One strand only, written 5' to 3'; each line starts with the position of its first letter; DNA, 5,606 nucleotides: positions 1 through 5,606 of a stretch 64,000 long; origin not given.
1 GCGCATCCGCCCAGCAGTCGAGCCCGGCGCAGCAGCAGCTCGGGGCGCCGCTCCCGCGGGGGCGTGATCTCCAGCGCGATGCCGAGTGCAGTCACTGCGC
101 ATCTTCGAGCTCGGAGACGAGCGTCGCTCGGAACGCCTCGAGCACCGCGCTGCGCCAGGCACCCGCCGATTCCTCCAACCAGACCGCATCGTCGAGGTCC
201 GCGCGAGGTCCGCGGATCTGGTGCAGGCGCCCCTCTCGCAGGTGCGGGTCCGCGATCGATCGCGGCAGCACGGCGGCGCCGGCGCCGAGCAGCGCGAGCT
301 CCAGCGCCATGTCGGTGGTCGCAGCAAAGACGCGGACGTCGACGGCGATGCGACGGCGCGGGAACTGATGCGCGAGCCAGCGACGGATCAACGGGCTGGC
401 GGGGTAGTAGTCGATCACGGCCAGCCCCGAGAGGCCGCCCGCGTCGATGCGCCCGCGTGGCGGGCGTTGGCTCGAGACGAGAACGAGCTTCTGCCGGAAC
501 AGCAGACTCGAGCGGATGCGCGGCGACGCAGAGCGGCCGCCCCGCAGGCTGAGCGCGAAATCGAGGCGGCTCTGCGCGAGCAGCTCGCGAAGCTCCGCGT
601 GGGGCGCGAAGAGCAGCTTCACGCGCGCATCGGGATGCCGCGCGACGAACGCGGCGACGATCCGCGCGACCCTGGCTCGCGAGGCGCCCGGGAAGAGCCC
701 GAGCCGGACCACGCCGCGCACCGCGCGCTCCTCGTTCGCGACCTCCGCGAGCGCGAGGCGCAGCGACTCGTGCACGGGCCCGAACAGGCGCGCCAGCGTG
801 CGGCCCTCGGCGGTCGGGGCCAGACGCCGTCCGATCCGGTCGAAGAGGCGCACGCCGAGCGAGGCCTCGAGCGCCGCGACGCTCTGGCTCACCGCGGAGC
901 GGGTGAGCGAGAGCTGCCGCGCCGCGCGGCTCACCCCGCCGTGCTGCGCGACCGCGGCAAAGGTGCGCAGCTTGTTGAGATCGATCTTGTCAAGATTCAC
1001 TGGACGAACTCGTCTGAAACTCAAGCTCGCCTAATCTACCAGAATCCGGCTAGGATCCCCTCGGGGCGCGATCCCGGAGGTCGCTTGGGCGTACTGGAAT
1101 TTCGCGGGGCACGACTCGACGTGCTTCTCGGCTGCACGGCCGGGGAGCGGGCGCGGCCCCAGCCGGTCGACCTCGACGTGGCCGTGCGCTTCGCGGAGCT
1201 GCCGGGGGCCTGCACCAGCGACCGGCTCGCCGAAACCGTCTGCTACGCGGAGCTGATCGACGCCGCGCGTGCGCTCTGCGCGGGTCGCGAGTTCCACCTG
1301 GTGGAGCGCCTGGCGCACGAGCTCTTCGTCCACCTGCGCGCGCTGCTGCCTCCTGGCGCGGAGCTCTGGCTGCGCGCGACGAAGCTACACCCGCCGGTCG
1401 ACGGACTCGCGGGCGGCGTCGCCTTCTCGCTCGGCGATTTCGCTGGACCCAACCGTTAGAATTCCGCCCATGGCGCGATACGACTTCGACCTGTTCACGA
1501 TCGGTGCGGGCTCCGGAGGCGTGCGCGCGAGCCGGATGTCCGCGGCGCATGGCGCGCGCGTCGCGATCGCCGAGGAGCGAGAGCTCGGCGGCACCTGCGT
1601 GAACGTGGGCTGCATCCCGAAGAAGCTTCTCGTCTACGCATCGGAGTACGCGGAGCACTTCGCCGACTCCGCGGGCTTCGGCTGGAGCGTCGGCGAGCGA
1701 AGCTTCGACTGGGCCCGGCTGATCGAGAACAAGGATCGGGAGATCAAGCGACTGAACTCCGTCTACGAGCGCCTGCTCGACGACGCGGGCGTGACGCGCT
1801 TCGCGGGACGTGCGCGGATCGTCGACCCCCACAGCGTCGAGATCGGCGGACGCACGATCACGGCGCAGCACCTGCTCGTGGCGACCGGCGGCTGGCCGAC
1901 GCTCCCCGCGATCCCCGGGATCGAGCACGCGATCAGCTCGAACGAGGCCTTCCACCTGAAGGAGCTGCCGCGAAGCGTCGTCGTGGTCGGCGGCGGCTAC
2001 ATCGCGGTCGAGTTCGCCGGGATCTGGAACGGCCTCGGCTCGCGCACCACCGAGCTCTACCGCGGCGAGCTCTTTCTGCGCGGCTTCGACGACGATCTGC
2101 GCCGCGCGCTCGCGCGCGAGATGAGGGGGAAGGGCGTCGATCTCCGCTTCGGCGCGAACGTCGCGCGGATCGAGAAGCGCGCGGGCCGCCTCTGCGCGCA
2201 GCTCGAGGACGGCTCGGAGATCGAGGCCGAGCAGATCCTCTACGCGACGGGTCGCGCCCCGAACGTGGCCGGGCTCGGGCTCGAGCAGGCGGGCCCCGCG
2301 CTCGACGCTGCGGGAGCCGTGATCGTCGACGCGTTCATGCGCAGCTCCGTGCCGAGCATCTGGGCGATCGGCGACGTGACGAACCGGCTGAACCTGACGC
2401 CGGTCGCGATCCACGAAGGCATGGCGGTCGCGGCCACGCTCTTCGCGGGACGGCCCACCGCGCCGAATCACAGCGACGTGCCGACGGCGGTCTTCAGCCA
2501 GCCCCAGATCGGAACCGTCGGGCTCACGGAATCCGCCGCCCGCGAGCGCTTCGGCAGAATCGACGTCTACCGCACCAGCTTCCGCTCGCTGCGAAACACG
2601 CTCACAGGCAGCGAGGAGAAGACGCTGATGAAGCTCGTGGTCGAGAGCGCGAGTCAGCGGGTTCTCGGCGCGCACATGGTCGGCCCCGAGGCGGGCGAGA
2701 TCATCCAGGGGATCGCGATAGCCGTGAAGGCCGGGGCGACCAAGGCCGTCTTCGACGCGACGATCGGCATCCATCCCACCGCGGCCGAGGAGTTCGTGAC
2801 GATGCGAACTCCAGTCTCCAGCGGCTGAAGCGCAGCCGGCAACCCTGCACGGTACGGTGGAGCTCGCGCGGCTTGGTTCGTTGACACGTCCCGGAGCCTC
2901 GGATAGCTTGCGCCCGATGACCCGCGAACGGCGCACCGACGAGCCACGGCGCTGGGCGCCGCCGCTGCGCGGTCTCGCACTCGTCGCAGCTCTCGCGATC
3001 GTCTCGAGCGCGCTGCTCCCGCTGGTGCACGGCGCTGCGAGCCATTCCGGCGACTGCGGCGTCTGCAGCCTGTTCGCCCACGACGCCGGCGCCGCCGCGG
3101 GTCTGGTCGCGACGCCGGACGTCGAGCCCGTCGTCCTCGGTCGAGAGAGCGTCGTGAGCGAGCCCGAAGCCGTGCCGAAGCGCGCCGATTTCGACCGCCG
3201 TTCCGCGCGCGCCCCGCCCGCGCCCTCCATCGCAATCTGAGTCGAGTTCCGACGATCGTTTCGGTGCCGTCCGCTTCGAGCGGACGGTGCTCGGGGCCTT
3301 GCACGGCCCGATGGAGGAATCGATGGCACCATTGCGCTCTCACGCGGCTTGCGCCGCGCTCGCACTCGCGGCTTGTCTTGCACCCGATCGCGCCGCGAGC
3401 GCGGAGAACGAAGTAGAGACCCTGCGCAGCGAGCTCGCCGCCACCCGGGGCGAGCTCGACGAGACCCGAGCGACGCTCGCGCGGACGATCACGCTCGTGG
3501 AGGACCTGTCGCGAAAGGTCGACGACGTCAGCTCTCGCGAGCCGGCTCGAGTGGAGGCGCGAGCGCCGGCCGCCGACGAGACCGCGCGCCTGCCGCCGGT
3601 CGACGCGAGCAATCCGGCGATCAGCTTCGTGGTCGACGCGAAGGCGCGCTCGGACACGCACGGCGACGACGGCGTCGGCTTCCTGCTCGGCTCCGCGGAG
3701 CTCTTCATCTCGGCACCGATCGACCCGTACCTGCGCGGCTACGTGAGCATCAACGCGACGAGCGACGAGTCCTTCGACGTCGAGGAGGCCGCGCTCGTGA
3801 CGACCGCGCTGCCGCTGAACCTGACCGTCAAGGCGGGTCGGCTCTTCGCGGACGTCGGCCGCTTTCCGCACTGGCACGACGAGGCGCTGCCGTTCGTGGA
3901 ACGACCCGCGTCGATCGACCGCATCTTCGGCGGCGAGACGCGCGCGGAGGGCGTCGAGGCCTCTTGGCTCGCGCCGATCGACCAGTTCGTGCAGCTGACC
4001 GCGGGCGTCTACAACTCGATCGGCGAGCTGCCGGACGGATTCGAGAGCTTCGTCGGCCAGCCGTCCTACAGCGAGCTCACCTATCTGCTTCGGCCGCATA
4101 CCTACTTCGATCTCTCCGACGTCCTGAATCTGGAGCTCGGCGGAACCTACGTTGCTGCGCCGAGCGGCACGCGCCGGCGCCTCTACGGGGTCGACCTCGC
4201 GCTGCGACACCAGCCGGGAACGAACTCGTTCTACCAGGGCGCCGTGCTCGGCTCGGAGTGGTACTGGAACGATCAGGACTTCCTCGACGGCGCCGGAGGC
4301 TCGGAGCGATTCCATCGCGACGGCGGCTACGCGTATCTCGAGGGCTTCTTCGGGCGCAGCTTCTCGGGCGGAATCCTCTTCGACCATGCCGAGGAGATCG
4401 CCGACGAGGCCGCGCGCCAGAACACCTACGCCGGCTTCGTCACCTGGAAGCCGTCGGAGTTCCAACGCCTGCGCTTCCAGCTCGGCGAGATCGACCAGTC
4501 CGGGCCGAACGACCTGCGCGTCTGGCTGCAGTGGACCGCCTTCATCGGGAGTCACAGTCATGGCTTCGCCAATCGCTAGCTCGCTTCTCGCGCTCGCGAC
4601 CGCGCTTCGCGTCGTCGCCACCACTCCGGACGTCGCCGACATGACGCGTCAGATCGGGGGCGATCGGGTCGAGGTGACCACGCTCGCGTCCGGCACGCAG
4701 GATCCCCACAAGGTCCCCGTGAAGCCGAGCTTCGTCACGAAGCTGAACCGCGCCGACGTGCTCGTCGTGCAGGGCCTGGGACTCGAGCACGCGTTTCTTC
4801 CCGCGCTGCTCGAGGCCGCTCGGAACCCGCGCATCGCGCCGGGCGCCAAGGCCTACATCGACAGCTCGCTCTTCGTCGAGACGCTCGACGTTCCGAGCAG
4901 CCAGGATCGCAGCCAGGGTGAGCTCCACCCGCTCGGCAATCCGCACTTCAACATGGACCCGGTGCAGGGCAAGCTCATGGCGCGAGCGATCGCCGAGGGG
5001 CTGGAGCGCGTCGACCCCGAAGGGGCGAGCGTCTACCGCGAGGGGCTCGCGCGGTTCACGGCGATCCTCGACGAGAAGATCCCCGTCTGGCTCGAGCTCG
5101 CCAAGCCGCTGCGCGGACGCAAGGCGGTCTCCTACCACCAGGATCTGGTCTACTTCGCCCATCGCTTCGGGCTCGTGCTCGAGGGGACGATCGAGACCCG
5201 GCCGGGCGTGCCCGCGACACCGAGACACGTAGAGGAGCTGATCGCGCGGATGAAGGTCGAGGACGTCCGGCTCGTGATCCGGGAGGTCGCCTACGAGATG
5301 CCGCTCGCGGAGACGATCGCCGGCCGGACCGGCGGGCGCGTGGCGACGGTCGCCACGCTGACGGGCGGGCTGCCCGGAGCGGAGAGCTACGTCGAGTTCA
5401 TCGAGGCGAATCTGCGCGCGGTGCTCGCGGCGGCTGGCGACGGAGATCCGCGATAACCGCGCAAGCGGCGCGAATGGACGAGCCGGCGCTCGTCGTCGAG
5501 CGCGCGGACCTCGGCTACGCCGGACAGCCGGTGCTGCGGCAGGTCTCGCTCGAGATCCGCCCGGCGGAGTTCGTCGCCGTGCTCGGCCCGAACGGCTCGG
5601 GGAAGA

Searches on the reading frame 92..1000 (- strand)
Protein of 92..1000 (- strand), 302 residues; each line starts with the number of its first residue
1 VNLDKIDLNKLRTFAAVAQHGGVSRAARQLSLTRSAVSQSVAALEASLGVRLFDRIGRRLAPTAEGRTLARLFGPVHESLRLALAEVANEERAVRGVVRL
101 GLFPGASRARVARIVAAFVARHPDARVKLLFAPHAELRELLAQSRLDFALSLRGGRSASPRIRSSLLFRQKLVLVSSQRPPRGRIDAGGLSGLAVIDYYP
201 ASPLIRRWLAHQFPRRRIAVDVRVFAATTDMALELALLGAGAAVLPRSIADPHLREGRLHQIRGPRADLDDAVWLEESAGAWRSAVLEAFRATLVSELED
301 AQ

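Call 15: find_encoding_contigs(protein=window:92-1000:-, flank=10000, max_places=4)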
Protein window:92-1000:- (302 aa): 3 contigs read that carry it; 2 places shown.
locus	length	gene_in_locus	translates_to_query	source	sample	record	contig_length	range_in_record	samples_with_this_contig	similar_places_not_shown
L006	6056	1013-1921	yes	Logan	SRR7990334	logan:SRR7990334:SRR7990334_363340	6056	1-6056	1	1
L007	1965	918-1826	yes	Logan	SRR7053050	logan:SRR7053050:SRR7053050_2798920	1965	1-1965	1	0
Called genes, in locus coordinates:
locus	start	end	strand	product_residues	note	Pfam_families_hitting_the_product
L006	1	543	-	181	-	?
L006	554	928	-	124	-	PF02152:FolB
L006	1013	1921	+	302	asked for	PF00126:HTH_1, PF03466:LysR_substrate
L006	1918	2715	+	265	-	PF02219:MTHFR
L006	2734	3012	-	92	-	-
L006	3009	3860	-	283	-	PF12146:Hydrolase_4, PF00561:Abhydrolase_1, PF12697:Abhydrolase_6, PF03096:Ndr (faint)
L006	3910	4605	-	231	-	PF07589:PEP_exosort_dom (weak)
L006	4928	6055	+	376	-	?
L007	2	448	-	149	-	?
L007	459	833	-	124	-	PF02152:FolB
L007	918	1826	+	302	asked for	PF00126:HTH_1, PF03466:LysR_substrate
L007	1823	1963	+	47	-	?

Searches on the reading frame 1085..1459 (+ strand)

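Call 47: search_protein_families(library=pfam, proteins=[window:1085-1459:+])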
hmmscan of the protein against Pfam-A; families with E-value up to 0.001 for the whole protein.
window:1085-1459:+ (124 aa): 1 family
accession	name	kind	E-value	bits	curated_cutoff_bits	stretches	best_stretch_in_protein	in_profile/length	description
PF02152.23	FolB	-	7.3e-17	62.3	31.8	1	6-114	3-110/113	Dihydroneopterin aldolase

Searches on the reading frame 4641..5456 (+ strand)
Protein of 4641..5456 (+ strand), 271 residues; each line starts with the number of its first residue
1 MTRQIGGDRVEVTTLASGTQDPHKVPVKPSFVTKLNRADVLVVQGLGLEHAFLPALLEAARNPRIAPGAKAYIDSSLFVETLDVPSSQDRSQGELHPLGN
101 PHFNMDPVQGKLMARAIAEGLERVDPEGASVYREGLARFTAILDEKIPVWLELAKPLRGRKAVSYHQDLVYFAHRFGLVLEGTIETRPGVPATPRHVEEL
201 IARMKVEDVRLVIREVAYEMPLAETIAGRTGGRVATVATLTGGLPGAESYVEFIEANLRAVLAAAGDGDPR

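Call 93: search_protein_families(library=pfam, proteins=[window:4641-5456:+])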
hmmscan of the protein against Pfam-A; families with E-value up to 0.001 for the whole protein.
window:4641-5456:+ (271 aa): 1 family
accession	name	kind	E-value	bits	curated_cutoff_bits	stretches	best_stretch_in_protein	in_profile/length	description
PF01297.22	ZnuA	-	2.5e-44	152.2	29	1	1-261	11-260/263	Zinc-uptake complex component A periplasmic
